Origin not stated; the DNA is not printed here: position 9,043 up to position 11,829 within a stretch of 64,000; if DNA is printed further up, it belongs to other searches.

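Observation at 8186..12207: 4-hydroxybenzoyl-CoA-reductase-like molybdenum hydroxylase: S-L-M gene order and a Cys-rich [4Fe-4S]-type insertion in the FAD subunit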

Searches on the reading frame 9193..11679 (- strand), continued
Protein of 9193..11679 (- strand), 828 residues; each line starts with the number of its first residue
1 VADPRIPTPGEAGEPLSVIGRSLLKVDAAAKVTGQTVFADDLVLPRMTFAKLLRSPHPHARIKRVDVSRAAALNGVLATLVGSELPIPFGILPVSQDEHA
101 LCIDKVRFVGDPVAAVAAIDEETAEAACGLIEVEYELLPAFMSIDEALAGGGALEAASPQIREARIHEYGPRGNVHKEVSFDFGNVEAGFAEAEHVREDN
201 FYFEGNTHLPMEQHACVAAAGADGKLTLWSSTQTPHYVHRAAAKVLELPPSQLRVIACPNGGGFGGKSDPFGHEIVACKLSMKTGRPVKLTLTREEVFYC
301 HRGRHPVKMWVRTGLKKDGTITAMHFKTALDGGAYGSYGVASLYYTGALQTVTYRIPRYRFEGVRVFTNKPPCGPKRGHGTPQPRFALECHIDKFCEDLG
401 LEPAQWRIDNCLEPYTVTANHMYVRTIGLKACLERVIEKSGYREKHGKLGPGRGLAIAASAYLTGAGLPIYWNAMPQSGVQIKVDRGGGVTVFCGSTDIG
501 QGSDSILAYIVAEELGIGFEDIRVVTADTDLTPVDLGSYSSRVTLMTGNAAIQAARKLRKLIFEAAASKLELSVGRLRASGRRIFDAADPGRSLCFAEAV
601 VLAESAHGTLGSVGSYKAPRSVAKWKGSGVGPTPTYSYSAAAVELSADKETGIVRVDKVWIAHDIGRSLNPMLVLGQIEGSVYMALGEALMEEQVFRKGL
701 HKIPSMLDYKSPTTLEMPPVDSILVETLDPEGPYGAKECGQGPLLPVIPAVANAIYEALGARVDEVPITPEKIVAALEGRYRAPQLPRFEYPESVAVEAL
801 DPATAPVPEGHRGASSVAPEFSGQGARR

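Call 61: search_protein_families(library=pfam, proteins=[L023:4597-5355:+, L023:6148-7335:+, L023:15352-16299:+, L042:13416-13964:+, L042:6717-7973:+, L042:8232-9422:-, L080:14831-15643:+, L080:15694-16671:+, L020:8080-9393:+, L020:13280-14410:+], max_evalue=0.0001)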
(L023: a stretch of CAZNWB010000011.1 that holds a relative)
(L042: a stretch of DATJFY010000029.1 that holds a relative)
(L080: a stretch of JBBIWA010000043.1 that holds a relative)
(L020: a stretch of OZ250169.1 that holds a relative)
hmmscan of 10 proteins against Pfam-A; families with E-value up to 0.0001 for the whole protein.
L023:4597-5355:+ (252 aa): 2 families
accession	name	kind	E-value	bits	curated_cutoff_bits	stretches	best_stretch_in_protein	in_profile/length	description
PF17932.6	TetR_C_24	-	3.3e-20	72.9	26.4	1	101-211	3-113/114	Tetracyclin repressor-like, C-terminal domain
PF00440.29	TetR_N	-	1.4e-11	44.4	24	1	34-75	1-42/47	Bacterial regulatory proteins, tetR family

L023:6148-7335:+ (395 aa): 1 family
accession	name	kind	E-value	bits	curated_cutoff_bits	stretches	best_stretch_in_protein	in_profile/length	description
PF05138.18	PaaA_PaaC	-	8.7e-11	41.9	28.5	1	94-274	13-191/263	Phenylacetic acid catabolic protein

L023:15352-16299:+ (315 aa): 1 family
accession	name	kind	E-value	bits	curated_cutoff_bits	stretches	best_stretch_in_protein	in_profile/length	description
PF01144.29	CoA_trans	-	1e-21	77.8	23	1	17-237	3-216/217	Coenzyme A transferase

L042:13416-13964:+ (182 aa): 5 families
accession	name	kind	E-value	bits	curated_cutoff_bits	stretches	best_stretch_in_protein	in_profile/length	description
PF01381.28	HTH_3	-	2.1e-15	56.9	23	1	8-60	1-53/55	Helix-turn-helix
PF07883.17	Cupin_2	-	2.9e-14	52.9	27.2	1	125-180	16-70/70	Cupin domain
PF13560.12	HTH_31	-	2e-12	47.7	27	1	4-58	2-57/64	Helix-turn-helix domain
PF12844.13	HTH_19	-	6.7e-12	45.6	30.2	1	5-63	1-59/64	Helix-turn-helix domain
PF13443.12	HTH_26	-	6.5e-06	26.8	22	1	7-64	1-59/63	Cro/C1-type HTH DNA-binding domain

L042:6717-7973:+ (418 aa): 3 families
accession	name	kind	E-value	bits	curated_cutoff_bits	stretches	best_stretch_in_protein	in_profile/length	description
PF04542.20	Sigma70_r2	-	3.6e-23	81.6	24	1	187-256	1-70/71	Sigma-70 region 2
PF04545.22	Sigma70_r4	-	8.2e-18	64.1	24.1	1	355-404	3-48/50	Sigma-70, region 4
PF04539.22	Sigma70_r3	-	5.8e-16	58.8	25.3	1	270-337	5-74/78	Sigma-70 region 3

L042:8232-9422:- (396 aa): 1 family
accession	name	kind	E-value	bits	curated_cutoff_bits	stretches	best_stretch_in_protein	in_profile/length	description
PF04366.17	Ysc84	-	6.8e-08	32.8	25.1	1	310-393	3-87/127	Las17-binding protein actin regulator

L080:14831-15643:+ (270 aa): 3 families
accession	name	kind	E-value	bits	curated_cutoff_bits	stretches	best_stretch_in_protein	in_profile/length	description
PF00106.31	adh_short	-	5.2e-49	166.8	26.6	1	12-201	1-189/195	short chain dehydrogenase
PF13561.12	adh_short_C2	-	3.9e-32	112.2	27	1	18-236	1-226/236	Enoyl-(Acyl carrier protein) reductase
PF08659.16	KR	-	2.3e-12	47.6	22.6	1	15-174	4-162/180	KR domain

L080:15694-16671:+ (325 aa): 1 family
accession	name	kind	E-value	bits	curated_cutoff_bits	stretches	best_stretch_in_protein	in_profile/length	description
PF01555.25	N6_N4_Mtase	-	1.3e-47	163.1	26.7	1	44-280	1-221/221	DNA methylase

L020:8080-9393:+ (437 aa): 2 families
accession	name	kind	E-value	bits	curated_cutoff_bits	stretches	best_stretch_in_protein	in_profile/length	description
PF02875.26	Mur_ligase_C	-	1.9e-14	55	28.4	1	290-408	1-126/127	Mur ligase, glutamate ligase domain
PF08245.18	Mur_ligase_M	-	1.2e-13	51.9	24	1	46-266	1-199/200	Mur ligase middle domain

L020:13280-14410:+ (376 aa): 1 family
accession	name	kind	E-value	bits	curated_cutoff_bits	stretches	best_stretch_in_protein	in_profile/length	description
PF10343.14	Q_salvage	-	2.4e-66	224.7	25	1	104-373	3-282/285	Queuosine salvage protein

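Call 66: search_protein_families(library=pfam, proteins=[L042:10-1185:+, L042:1594-3660:-, L042:3781-5112:-, L042:5112-6011:-, L042:5894-6814:-, L042:19233-19814:+, L042:19811-20596:+, L042:20615-21220:-, L042:21441-22343:+, L042:9644-10200:+], max_evalue=0.0001)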
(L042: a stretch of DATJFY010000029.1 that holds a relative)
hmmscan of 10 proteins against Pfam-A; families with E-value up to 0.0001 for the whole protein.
L042:10-1185:+ (391 aa): 1 family
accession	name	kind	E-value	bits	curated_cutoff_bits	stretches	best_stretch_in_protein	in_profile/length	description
PF02775.26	TPP_enzyme_C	-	2.2e-15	57.2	21.9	1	124-264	1-147/151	Thiamine pyrophosphate enzyme, C-terminal TPP binding domain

L042:1594-3660:- (688 aa): 0 families

L042:3781-5112:- (443 aa): 1 family
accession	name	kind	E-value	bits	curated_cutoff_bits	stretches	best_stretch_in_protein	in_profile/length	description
PF07690.21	MFS_1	-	1.6e-37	129.7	33.4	1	29-373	3-345/347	Major Facilitator Superfamily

L042:5112-6011:- (299 aa): 1 family
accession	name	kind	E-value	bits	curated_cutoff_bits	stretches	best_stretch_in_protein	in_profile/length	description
PF01144.29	CoA_trans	-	4.2e-25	88.9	23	1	59-262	7-216/217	Coenzyme A transferase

L042:5894-6814:- (306 aa): 1 family
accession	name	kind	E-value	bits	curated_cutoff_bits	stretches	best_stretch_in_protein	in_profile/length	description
PF01144.29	CoA_trans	-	9.2e-18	64.9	23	1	8-216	3-204/217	Coenzyme A transferase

L042:19233-19814:+ (193 aa): 4 families
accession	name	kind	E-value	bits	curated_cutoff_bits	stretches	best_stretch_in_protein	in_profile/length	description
PF04542.20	Sigma70_r2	-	6.4e-17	61.6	24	1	32-100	1-70/71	Sigma-70 region 2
PF08281.18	Sigma70_r4_2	-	3e-14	52.8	25.7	1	135-184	5-54/54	Sigma-70, region 4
PF04545.22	Sigma70_r4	-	3e-13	49.5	24.1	1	137-186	1-50/50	Sigma-70, region 4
PF07638.17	Sigma70_ECF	-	4.5e-05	23.9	21.1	1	137-185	132-180/185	ECF sigma factor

L042:19811-20596:+ (261 aa): 1 family
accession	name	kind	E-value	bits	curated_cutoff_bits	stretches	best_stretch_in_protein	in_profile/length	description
PF10099.14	RskA_C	-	9.3e-24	84.6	29.4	1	103-252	3-133/135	Anti-sigma-K factor rskA, C-terminal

L042:20615-21220:- (201 aa): 1 family
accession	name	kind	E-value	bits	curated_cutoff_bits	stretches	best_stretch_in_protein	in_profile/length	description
PF00293.34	NUDIX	-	2.7e-15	57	21.1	1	66-173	5-118/134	NUDIX domain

L042:21441-22343:+ (301 aa): 2 families
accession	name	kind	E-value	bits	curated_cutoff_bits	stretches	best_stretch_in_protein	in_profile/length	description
PF01171.26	ATP_bind_3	-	1.1e-11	45.2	27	1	50-221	2-166/182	PP-loop family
PF22082.2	TtuA_LIM_N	-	1.1e-08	35.4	27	1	2-27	1-26/26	2-thiouridine synthetase TtuA, N-terminal LIM domain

L042:9644-10200:+ (185 aa): 1 family
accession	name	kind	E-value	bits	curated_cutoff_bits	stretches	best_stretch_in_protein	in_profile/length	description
PF01315.27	Ald_Xan_dh_C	-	7.3e-15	55.7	31.3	1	137-185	1-49/110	Aldehyde oxidase and xanthine dehydrogenase, a/b hammerhead domain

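Call 73: find_encoding_contigs(protein=P0271, flank=10000, max_places=2)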
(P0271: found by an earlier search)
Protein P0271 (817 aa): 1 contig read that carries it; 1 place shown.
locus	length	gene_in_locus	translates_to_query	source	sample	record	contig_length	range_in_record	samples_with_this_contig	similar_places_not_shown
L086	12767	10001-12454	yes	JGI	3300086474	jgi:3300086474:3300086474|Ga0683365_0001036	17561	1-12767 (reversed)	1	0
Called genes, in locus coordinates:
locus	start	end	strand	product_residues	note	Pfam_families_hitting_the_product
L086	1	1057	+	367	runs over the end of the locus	PF01656:CbiA (weak), PF16575:CLP1_P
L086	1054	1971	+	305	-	PF01144:CoA_trans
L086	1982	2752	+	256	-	PF01144:CoA_trans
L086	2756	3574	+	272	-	PF04250:DUF429 (weak)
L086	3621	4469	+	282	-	PF13714:PEP_mutase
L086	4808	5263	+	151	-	PF05402:PqqD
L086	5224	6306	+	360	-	PF07475:Hpr_kinase_C (weak), PF27840:ScmC (weak)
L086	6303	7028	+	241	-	PF13641:Glyco_tranf_2_3, PF00535:Glycos_transf_2, PF10111:Glyco_tranf_2_2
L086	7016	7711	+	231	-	PF13641:Glyco_tranf_2_3, PF00535:Glycos_transf_2, PF10111:Glyco_tranf_2_2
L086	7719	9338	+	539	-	PF14907:NTP_transf_5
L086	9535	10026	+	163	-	PF00111:Fer2, PF13085:Fer2_3 (weak), PF01799:Fer2_2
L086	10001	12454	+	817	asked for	PF01315:Ald_Xan_dh_C, PF02738:MoCoBD_1, PF20256:MoCoBD_2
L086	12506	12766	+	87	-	?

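Call 74: find_encoding_contigs(protein=P0121, flank=10000, max_places=2)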
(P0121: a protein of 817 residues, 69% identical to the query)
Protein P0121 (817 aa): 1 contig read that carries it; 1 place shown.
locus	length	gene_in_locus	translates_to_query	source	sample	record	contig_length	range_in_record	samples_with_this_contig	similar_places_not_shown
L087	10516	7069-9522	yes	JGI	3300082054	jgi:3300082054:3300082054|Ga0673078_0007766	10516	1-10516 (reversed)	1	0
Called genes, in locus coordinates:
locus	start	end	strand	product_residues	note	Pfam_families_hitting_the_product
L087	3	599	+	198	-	?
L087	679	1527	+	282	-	PF13714:PEP_mutase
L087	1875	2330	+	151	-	PF05402:PqqD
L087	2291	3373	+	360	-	PF07475:Hpr_kinase_C (weak), PF27840:ScmC (weak)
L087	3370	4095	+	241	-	PF13641:Glyco_tranf_2_3, PF00535:Glycos_transf_2, PF10111:Glyco_tranf_2_2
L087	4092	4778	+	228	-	PF00535:Glycos_transf_2, PF10111:Glyco_tranf_2_2, PF13641:Glyco_tranf_2_3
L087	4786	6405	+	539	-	PF14907:NTP_transf_5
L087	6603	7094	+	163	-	PF00111:Fer2, PF13085:Fer2_3 (weak), PF01799:Fer2_2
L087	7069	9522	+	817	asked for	PF01315:Ald_Xan_dh_C, PF02738:MoCoBD_1, PF20256:MoCoBD_2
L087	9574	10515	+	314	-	?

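Call 75: search_protein_families(library=pfam, proteins=[L030:2657-3217:+, L030:3226-4170:+, L030:4167-5276:+, L030:5293-6933:+, L030:6995-7708:+, L030:7721-8017:+, L030:8549-9202:+, L030:13429-13866:+, L030:13869-14504:+, L030:14575-15153:+], max_evalue=0.0001)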
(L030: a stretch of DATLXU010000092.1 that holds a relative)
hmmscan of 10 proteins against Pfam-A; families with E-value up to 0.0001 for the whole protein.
L030:2657-3217:+ (186 aa): 0 families

L030:3226-4170:+ (314 aa): 2 families
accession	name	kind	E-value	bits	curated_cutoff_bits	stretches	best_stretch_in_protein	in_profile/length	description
PF02630.20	SCO1-SenC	-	1.6e-08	35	22.8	1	91-225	7-133/134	SCO1/SenC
PF00578.27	AhpC-TSA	-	9.1e-05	22.8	26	0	89-165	9-80/124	AhpC/TSA family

L030:4167-5276:+ (369 aa): 5 families
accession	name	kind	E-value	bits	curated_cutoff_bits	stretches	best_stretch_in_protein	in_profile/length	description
PF00116.26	COX2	-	2.2e-16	60.3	22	1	125-192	46-113/120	Cytochrome C oxidase subunit II, periplasmic domain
PF13442.11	Cytochrome_CBB3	-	5.1e-08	33.6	27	1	218-305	3-68/68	Cytochrome C oxidase, cbb3-type, subunit III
PF13473.12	Cupredoxin_1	-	9.3e-08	32.5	27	1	119-182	29-93/104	Cupredoxin-like domain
PF00034.26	Cytochrom_C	-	2.3e-07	32.4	21.3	1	219-308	2-89/90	Cytochrome c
PF02790.20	COX2_TM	-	5.2e-06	27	22.8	1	13-83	11-81/88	Cytochrome C oxidase subunit II, transmembrane domain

L030:5293-6933:+ (546 aa): 1 family
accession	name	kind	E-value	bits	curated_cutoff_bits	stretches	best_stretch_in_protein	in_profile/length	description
PF00115.25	COX1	-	8.9e-151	503.1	34.8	1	32-474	1-436/436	Cytochrome C and Quinol oxidase polypeptide I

L030:6995-7708:+ (237 aa): 1 family
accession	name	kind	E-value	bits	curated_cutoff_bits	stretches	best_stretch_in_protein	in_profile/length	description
PF00510.24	COX3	-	3.4e-18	66.9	23.8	1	43-233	77-257/258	Cytochrome c oxidase subunit III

L030:7721-8017:+ (98 aa): 1 family
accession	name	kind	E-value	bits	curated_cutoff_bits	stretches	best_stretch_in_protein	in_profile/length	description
PF03626.19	COX4_pro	-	4.2e-15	56.3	28.9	1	13-81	2-71/72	Prokaryotic Cytochrome C oxidase subunit IV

L030:8549-9202:+ (217 aa): 2 families
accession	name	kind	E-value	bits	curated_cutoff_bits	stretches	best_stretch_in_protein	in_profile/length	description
PF02777.23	Sod_Fe_C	-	3.5e-22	78.8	20.9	1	104-203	4-102/102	Iron/manganese superoxide dismutases, C-terminal domain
PF00081.27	Sod_Fe_N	-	8.9e-06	26.5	27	1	24-91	18-81/82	Iron/manganese superoxide dismutases, alpha-hairpin domain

L030:13429-13866:+ (145 aa): 0 families

L030:13869-14504:+ (211 aa): 1 family
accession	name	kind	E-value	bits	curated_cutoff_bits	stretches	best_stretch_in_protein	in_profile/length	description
PF03781.23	FGE-sulfatase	-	4e-49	168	23.3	1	2-205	35-254/255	Sulfatase-modifying factor enzyme 1-like domain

L030:14575-15153:+ (192 aa): 1 family
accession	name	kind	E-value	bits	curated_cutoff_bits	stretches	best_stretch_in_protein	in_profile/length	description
PF01797.21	Y1_Tnp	-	1.2e-05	25.9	23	1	37-127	10-99/121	Transposase IS200 like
